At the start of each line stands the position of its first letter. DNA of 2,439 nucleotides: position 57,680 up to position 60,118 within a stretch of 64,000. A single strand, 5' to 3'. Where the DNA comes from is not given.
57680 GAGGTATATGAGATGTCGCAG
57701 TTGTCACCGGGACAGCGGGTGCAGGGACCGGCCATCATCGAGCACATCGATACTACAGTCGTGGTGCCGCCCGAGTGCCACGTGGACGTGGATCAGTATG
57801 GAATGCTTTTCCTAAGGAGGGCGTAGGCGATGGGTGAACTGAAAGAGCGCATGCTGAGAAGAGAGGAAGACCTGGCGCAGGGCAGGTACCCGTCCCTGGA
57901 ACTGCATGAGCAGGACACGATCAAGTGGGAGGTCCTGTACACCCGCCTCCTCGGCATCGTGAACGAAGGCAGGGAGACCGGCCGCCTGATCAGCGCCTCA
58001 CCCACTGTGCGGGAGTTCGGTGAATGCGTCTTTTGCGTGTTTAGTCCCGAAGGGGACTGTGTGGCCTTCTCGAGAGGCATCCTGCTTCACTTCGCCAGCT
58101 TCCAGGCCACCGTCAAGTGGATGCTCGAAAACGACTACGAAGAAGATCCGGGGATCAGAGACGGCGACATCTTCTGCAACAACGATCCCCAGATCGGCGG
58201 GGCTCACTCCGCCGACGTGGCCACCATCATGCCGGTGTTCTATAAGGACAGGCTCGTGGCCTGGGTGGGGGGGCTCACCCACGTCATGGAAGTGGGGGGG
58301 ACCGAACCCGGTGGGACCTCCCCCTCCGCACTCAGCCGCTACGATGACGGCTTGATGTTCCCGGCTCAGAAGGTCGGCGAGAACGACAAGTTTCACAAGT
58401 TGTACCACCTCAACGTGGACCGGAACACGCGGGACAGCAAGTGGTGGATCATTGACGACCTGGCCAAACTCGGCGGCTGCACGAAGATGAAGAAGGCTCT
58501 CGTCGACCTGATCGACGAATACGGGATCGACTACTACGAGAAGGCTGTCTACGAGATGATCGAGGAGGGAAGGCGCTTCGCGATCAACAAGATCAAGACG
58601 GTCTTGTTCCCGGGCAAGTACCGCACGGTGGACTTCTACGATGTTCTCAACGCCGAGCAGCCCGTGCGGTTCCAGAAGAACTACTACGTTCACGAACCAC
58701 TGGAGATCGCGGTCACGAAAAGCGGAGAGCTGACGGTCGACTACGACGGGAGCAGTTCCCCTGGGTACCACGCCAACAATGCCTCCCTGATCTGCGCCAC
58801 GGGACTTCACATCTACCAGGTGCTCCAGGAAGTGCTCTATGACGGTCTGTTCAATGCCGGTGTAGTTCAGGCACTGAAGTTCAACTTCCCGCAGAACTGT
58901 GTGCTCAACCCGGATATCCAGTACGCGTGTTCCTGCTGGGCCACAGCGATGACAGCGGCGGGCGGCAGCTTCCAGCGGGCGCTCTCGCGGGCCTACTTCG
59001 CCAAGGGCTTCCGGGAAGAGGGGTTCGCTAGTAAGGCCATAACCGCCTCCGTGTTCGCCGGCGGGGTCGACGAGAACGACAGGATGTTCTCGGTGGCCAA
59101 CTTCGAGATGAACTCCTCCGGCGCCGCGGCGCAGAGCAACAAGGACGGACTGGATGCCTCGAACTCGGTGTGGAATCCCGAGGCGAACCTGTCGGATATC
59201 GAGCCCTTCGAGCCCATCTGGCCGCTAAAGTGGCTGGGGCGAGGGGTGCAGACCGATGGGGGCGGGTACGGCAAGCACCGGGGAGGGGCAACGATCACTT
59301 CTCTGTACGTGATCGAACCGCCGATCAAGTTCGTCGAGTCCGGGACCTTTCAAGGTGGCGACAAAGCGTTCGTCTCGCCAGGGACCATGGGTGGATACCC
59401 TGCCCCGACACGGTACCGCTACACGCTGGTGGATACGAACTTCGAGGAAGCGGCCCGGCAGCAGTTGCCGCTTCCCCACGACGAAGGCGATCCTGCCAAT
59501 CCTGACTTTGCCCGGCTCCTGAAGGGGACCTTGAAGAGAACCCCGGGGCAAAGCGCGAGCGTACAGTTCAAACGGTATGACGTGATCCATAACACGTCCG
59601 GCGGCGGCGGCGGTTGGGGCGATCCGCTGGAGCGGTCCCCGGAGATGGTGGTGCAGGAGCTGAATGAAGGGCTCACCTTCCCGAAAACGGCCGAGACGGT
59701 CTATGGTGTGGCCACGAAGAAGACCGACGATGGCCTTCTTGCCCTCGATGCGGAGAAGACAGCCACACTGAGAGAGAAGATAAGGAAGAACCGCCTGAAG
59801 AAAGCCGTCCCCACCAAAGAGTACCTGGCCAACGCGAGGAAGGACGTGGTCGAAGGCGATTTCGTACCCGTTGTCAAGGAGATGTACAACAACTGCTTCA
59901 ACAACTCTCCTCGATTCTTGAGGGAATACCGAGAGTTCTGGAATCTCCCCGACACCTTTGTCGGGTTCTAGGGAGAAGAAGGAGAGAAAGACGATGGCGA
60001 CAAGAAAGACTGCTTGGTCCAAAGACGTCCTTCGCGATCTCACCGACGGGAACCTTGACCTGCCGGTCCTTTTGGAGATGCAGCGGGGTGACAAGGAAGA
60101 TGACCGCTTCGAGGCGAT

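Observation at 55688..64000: Acetone/acetophenone-carboxylase-like cluster co-located with a BKACE, a nitrilase and an NDP-forming acyl-CoA synthetase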

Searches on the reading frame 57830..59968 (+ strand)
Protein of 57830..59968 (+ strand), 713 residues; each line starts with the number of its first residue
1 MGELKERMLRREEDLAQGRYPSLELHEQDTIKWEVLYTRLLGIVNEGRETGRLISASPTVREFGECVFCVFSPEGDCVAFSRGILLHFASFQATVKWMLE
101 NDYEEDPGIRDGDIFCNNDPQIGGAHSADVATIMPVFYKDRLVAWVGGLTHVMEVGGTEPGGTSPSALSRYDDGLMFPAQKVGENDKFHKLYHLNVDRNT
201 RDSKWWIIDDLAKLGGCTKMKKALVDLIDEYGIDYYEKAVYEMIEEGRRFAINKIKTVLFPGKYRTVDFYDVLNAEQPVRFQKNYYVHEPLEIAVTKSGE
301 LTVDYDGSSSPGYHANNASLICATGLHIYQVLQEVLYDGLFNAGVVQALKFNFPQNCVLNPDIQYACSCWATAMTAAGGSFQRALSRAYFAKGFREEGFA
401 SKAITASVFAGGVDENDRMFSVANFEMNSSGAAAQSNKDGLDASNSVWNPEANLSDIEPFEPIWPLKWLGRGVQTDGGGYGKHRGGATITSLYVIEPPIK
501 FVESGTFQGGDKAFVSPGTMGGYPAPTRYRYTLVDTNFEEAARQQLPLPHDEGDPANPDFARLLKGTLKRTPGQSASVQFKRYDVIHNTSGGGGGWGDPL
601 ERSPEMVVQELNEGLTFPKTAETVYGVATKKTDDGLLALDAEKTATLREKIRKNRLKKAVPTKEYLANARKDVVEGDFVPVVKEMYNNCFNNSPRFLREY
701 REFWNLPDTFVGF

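Call 10: search_protein_families(library=pfam, proteins=[window:57830-59968:+])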
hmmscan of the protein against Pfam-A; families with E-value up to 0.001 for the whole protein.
window:57830-59968:+ (713 aa): 1 family
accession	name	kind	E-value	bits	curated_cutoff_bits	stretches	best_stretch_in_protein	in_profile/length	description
PF02538.19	Hydantoinase_B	-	4e-85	286.7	26.8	1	29-599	1-519/519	Hydantoinase B/oxoprolinase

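Call 11: find_encoding_contigs(protein=window:57830-59968:+, flank=10000, max_places=6)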
Protein window:57830-59968:+ (713 aa): no gene with exactly this product is on record in the collection.

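Call 12: search_protein_families(library=ncbifam, proteins=[window:57830-59968:+], max_evalue=0.00001)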
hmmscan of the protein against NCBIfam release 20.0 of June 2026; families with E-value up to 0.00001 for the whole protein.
window:57830-59968:+ (713 aa): 2 families
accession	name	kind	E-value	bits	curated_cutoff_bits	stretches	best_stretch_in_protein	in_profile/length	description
NF042976.1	AcphenoCarb_ApcD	equivalog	4.6e-55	187.1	1500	1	29-669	30-657/685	acetophenone carboxylase subunit delta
NF050157.1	CapLactmsBetCapB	equivalog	1.2e-34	119.5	1000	2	71-499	44-456/577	caprolactamase subunit beta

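Call 14: search_solved_structures(query=window:57830-59968:+, max_evalue=0.001)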
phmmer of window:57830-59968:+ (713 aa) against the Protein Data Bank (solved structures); distinct sequences matched with E-value up to 0.001: 5.
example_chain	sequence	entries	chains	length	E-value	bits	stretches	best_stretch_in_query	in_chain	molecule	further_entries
5m45_A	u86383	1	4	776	2.7e-141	475.6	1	15-710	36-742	Acetone carboxylase alpha subunit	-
5svb_A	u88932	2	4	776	3.9e-141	475.1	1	15-710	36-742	Acetone carboxylase alpha subunit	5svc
5l9w_A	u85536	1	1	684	1.8e-52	182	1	28-665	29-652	Acetophenone carboxylase delta subunit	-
7hk5_A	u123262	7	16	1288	2e-26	95.9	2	54-490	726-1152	N-methylhydantoinase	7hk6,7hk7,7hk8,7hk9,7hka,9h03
6yra_B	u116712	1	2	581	8.3e-23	83.9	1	108-490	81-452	Hydantoinase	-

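Call 17: find_homologous_proteins(query=window:57830-59968:+, max_evalue=1e-20)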
Query window:57830-59968:+ (713 aa): 87 proteins with E <= 1e-20 among 8000 candidates.
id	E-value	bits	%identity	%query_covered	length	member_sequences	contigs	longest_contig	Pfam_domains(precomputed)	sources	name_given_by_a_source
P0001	0.0e+0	1649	98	100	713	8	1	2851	PF02538.20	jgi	jgi:acetone carboxylase alpha subunit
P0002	0.0e+0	1394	81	100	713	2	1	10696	PF02538.20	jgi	jgi:acetone carboxylase, alpha subunit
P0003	0.0e+0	1375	80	100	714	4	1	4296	PF02538.20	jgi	jgi:acetone carboxylase alpha subunit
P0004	0.0e+0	1374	81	100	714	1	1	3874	PF02538.20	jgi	-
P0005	0.0e+0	1371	80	100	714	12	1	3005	PF02538.20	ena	-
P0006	0.0e+0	1347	78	100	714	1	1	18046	PF02538.20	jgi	jgi:acetone carboxylase, alpha subunit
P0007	0.0e+0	1331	77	100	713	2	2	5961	PF02538.20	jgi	jgi:acetone carboxylase alpha subunit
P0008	0.0e+0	1329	77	100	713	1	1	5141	PF02538.20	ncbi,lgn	-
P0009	0.0e+0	1320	76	100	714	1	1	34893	PF02538.20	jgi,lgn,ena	-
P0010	0.0e+0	1320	77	100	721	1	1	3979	PF02538.20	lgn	-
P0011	0.0e+0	1294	75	100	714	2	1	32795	PF02538.20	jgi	-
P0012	0.0e+0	1292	75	100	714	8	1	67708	PF02538.20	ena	-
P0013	0.0e+0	1230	77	93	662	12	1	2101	PF02538.20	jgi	-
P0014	0.0e+0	1025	65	92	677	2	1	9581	PF02538.20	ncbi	-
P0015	1.1e-297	1008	60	100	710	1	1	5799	PF02538.20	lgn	-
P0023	5.8e-267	906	55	100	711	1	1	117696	PF02538.20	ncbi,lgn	ncbi:MAG: hydantoinase B/oxoprolinase family protein [Terriglobales bacterium]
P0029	1.1e-256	872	55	100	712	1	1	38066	PF02538.20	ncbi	ncbi:MAG: hydantoinase B/oxoprolinase family protein [Pseudomonadota bacterium]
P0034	6.5e-249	846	51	100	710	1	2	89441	PF02538.20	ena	-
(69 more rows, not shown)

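Call 18: find_encoding_contigs(protein=P0012, flank=10000, max_places=2)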
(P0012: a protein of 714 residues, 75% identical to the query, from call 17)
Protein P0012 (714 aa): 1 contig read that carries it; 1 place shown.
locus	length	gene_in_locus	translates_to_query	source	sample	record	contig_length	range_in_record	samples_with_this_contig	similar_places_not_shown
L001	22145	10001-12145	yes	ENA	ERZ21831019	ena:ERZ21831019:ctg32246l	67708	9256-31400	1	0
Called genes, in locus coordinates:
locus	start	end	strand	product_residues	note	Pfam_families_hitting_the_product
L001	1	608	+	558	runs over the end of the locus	PF06980:DUF1302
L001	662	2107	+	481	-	PF07044:DUF1329, PF17131:TP_0789-like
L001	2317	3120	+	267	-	PF00378:ECH_1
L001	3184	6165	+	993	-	PF21423:AhtL-like_1st, PF00384:Molybdopterin, PF01568:Molydop_binding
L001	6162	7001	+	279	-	PF00037:Fer4 (faint), PF13247:Fer4_11, PF13620:CarboxypepD_reg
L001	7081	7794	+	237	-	PF02663:FmdE, PF23475:zf-Tbcl_FmdE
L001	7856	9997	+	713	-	PF05378:Hydant_A_N, PF01968:Hydantoinase_A, PF19278:Hydant_A_C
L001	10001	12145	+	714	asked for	PF02538:Hydantoinase_B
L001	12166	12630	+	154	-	PF08882:Acetone_carb_G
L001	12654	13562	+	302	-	PF05853:BKACE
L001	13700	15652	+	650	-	PF16177:ACAS_N, PF00501:AMP-binding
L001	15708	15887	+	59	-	-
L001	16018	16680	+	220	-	PF00072:Response_reg, PF00196:GerE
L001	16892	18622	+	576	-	PF12729:4HB_MCP_1, PF00672:HAMP, PF00015:MCPsignal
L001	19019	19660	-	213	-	PF00857:Isochorismatase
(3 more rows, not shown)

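Call 19: find_encoding_contigs(protein=P0009, flank=10000, max_places=2)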
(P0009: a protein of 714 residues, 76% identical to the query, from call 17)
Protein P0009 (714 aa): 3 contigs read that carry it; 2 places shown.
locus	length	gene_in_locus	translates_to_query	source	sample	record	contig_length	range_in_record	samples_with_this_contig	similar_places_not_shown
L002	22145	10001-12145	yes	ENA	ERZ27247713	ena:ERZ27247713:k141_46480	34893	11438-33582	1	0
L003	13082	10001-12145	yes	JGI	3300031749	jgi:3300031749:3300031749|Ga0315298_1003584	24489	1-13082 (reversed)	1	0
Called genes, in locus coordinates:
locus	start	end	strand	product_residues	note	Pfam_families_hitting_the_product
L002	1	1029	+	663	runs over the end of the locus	PF00270:DEAD (faint), PF04851:ResIII, PF13604:AAA_30 (faint), PF17757:UvrB_inter, PF27431:UvrB_3rd, PF00271:Helicase_C, PF12344:UvrB, PF02151:UVR (weak)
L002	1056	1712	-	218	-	PF02308:MgtC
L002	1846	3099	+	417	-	PF03480:DctP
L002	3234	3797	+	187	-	PF04290:DctQ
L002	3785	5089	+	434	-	PF03600:CitMHS, PF06808:DctM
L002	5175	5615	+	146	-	-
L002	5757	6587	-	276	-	PF10703:MoaF, PF22036:MoaF_like (faint), PF17409:MoaF_C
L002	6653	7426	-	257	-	PF00106:adh_short, PF08659:KR, PF23441:SDR (weak), PF13561:adh_short_C2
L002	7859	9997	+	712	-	PF05378:Hydant_A_N, PF01968:Hydantoinase_A, PF19278:Hydant_A_C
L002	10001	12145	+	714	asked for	PF02538:Hydantoinase_B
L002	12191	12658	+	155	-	PF08882:Acetone_carb_G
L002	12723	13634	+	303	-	PF05853:BKACE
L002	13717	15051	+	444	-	PF13433:Peripla_BP_5 (weak), PF13458:Peripla_BP_6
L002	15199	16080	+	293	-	PF02653:BPD_transp_2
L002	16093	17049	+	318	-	PF02653:BPD_transp_2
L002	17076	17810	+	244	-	PF00005:ABC_tran, PF13304:AAA_21 (faint), PF12399:BCA_ABC_TP_C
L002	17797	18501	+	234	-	PF00005:ABC_tran, PF13304:AAA_21 (faint)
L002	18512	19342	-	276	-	PF00795:CN_hydrolase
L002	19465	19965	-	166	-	PF09719:C_GCAxxG_C_C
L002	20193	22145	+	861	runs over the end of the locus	PF00133:tRNA-synt_1, PF01406:tRNA-synt_1e (faint), PF09334:tRNA-synt_1g, PF13603:tRNA-synt_1_2, PF00133:tRNA-synt_1, PF09334:tRNA-synt_1g, PF08264:Anticodon_1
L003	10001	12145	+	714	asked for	PF02538:Hydantoinase_B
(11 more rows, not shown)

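Call 20: find_encoding_contigs(protein=P0002, flank=10000, max_places=2)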
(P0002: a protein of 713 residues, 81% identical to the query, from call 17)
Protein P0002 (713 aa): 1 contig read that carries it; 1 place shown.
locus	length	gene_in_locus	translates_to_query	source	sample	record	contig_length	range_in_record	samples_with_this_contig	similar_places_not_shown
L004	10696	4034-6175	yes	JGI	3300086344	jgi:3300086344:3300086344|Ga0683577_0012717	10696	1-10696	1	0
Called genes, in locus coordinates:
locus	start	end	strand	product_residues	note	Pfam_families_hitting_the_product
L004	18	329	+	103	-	-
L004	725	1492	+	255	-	PF07366:SnoaL, PF12680:SnoaL_2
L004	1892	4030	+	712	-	PF05378:Hydant_A_N, PF01968:Hydantoinase_A, PF19278:Hydant_A_C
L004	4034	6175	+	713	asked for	PF02538:Hydantoinase_B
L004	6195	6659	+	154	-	PF08882:Acetone_carb_G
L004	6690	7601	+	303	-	PF05853:BKACE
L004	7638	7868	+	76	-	-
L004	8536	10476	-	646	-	-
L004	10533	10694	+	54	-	?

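Call 22: find_encoding_contigs(protein=P0023, flank=10000, max_places=1)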
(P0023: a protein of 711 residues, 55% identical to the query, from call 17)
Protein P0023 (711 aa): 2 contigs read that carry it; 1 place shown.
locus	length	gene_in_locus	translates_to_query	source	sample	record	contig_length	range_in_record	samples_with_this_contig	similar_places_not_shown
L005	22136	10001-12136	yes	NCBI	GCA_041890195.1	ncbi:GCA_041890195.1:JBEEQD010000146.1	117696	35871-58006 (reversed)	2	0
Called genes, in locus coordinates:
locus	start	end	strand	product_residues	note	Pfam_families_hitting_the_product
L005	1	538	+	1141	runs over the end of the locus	PF13620:CarboxypepD_reg, PF13715:CarbopepD_reg_2, PF25183:OMP_b-brl_4, PF00593:TonB_dep_Rec_b-barrel (weak)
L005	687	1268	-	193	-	PF12838:Fer4_7 (weak), PF13247:Fer4_11, PF13237:Fer4_10, PF14697:Fer4_21 (weak), PF12838:Fer4_7, PF00037:Fer4, PF12797:Fer4_2, PF12837:Fer4_6, +1 more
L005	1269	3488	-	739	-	PF04879:Molybdop_Fe4S4, PF00384:Molybdopterin, PF01568:Molydop_binding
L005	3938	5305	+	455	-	PF00890:FAD_binding_2 (weak), PF01266:DAO, PF01593:Amino_oxidase, PF01946:Thi4 (faint), PF12831:FAD_oxidored (faint), PF13450:NAD_binding_8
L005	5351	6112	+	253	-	PF00106:adh_short, PF08659:KR, PF13561:adh_short_C2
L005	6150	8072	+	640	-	PF00724:Oxidored_FMN, PF01207:Dus (weak), PF03486:HI0933_like (weak), PF07992:Pyr_redox_2, PF00890:FAD_binding_2 (weak), PF13450:NAD_binding_8, PF13738:Pyr_redox_3, PF00070:Pyr_redox, +9 more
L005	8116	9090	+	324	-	PF00753:Lactamase_B, PF21221:B_lactamase-like_C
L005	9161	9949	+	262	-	PF00378:ECH_1, PF16113:ECH_2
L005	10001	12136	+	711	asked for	PF02538:Hydantoinase_B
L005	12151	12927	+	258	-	PF00106:adh_short, PF08659:KR (weak), PF23441:SDR (weak), PF13561:adh_short_C2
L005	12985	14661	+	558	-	PF00890:FAD_binding_2, PF01266:DAO (faint), PF01946:Thi4 (faint), PF03486:HI0933_like (faint), PF12831:FAD_oxidored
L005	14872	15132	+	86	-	-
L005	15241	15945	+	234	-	-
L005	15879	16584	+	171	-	-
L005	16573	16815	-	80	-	PF13430:DUF4112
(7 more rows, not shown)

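Call 23: find_encoding_contigs(protein=P0029, flank=10000, max_places=1)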
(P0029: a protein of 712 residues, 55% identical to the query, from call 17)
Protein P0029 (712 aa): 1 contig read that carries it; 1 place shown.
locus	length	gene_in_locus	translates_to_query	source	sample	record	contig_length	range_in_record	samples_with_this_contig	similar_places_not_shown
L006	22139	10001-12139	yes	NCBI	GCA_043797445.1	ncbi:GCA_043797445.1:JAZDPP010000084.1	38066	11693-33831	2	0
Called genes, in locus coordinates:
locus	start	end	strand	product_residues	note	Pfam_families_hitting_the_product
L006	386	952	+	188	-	PF12172:zf-ChsH2 (weak), PF01796:OB_ChsH2_C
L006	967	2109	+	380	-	PF00108:Thiolase_N (faint), PF22691:Thiolase_C_1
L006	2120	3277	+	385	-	PF00108:Thiolase_N, PF22691:Thiolase_C_1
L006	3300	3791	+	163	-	PF12172:zf-ChsH2 (weak), PF01796:OB_ChsH2_C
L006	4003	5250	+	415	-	PF00465:Fe-ADH, PF13685:Fe-ADH_2 (weak), PF25137:ADH_Fe_C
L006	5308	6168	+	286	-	PF05853:BKACE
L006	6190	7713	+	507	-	PF00890:FAD_binding_2 (weak), PF00996:GDI (faint), PF01266:DAO (weak), PF12831:FAD_oxidored (weak), PF13450:NAD_binding_8, PF01593:Amino_oxidase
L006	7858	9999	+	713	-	PF05378:Hydant_A_N, PF01968:Hydantoinase_A, PF19278:Hydant_A_C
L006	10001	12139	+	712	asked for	PF02538:Hydantoinase_B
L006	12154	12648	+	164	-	PF08882:Acetone_carb_G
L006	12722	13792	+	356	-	-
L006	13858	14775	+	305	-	PF00753:Lactamase_B, PF12706:Lactamase_B_2 (faint)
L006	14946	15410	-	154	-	PF01575:MaoC_dehydratas, PF13452:FAS1_DH_region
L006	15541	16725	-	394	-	PF00108:Thiolase_N, PF02803:Thiolase_C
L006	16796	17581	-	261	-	PF00378:ECH_1, PF16113:ECH_2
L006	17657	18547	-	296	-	PF02737:3HCDH_N, PF03446:NAD_binding_2 (faint), PF00725:3HCDH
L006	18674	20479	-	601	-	PF02771:Acyl-CoA_dh_N (weak), PF02770:Acyl-CoA_dh_M, PF00441:Acyl-CoA_dh_1, PF08028:Acyl-CoA_dh_2 (faint), PF22924:ACOX_C_alpha1 (weak), PF12806:Acyl-CoA_dh_C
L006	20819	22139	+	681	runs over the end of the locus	PF26965:MimR_N, PF01590:GAF (weak), PF00989:PAS (weak), PF00158:Sigma54_activat, PF14532:Sigma54_activ_2, PF07728:AAA_5, PF25601:AAA_lid_14, PF02954:HTH_8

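Call 24: find_encoding_contigs(protein=P0034, flank=10000, max_places=1)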
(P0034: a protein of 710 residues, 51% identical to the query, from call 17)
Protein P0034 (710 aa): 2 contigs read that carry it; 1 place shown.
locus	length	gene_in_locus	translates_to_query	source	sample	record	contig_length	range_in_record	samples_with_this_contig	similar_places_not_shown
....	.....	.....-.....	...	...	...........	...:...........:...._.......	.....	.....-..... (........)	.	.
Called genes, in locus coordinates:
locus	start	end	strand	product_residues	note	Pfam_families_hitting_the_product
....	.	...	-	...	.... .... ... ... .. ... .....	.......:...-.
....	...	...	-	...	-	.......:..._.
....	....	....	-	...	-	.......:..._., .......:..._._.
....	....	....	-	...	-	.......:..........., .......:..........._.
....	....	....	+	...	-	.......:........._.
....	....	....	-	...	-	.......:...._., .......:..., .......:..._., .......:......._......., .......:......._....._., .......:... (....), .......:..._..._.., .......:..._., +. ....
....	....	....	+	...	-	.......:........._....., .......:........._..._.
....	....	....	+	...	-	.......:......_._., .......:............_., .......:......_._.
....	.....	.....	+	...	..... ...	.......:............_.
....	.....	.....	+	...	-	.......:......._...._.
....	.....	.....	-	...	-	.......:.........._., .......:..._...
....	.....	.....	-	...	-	-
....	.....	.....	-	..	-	-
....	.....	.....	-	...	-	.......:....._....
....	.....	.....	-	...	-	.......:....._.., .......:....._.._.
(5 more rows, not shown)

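Call 32: find_related_loci(query=A1, collection=genome_contigs, flank=10000)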
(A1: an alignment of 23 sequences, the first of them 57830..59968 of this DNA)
Query A1 (713 aa) in genome_contigs; peptide patterns used: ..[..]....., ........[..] (x = any residue, [..] = any of these).
30 stretches matched a pattern; 10 encode a relative of the query (tblastn E <= 1e-3); 10 distinct loci.
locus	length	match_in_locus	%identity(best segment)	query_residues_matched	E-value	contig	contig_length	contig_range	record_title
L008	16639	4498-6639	80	1-713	0e+0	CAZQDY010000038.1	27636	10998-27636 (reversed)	MAG TPA_asm: uncultured Gaiellales bacterium isolate binchicken_co43_331 genome assembly, contig: NODE_2791_length_27636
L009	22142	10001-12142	77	1-713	0e+0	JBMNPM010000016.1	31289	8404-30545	MAG: Thermoleophilia bacterium isolate SBF912SR4HQ0024 scaffold_2181_c1, whole genome shotgun sequence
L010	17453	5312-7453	77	1-713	0e+0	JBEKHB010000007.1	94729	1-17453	MAG: Syntrophorhabdales bacterium isolate SPRUCE 267 SPRUCE_267_7, whole genome shotgun sequence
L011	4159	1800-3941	77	1-713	0e+0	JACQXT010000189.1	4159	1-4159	MAG: Chitinivibrionia bacterium isolate NC_groundwater_1522_Pr4_B-0.1um_59_2 SR1-18-B1_scaffold_464474, whole genome sho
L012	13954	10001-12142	77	1-713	0e+0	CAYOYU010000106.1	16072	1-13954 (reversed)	MAG TPA_asm: uncultured Syntrophorhabdaceae bacterium isolate binchicken_co232_11 genome assembly, contig: NODE_7135_len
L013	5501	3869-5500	85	1-544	0e+0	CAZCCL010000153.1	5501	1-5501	MAG TPA_asm: uncultured Gaiellales bacterium isolate SRP185410_co2_381 genome assembly, contig: NODE_21521_length_5501_c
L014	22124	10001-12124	55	1-710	0e+0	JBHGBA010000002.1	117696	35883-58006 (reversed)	MAG: Terriglobales bacterium isolate SBS.BIN.59 SBSBIN59_contig_2, whole genome shotgun sequence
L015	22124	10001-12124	55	1-710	0e+0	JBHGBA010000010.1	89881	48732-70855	MAG: Terriglobales bacterium isolate SBS.BIN.59 SBSBIN59_contig_10, whole genome shotgun sequence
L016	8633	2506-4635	52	1-713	0e+0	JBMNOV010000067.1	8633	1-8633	MAG: Syntrophomonadaceae bacterium isolate SBF912SR1HQ0055 scaffold_28536_c1, whole genome shotgun sequence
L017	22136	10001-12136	55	1-713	0e+0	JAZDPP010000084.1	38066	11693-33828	MAG: Pseudomonadota bacterium isolate MEGAHIT-group-0.852 k141_10876483, whole genome shotgun sequence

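Call 35: find_encoding_contigs(protein=P0001, flank=10000, max_places=6)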
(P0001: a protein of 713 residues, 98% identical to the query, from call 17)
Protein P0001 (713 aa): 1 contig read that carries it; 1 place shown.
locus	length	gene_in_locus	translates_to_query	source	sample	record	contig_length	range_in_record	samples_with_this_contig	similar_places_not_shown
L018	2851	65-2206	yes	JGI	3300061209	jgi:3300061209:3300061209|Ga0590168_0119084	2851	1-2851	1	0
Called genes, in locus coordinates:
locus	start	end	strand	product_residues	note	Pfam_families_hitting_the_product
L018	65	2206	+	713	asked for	PF02538:Hydantoinase_B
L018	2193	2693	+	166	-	PF08882:Acetone_carb_G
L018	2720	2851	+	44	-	?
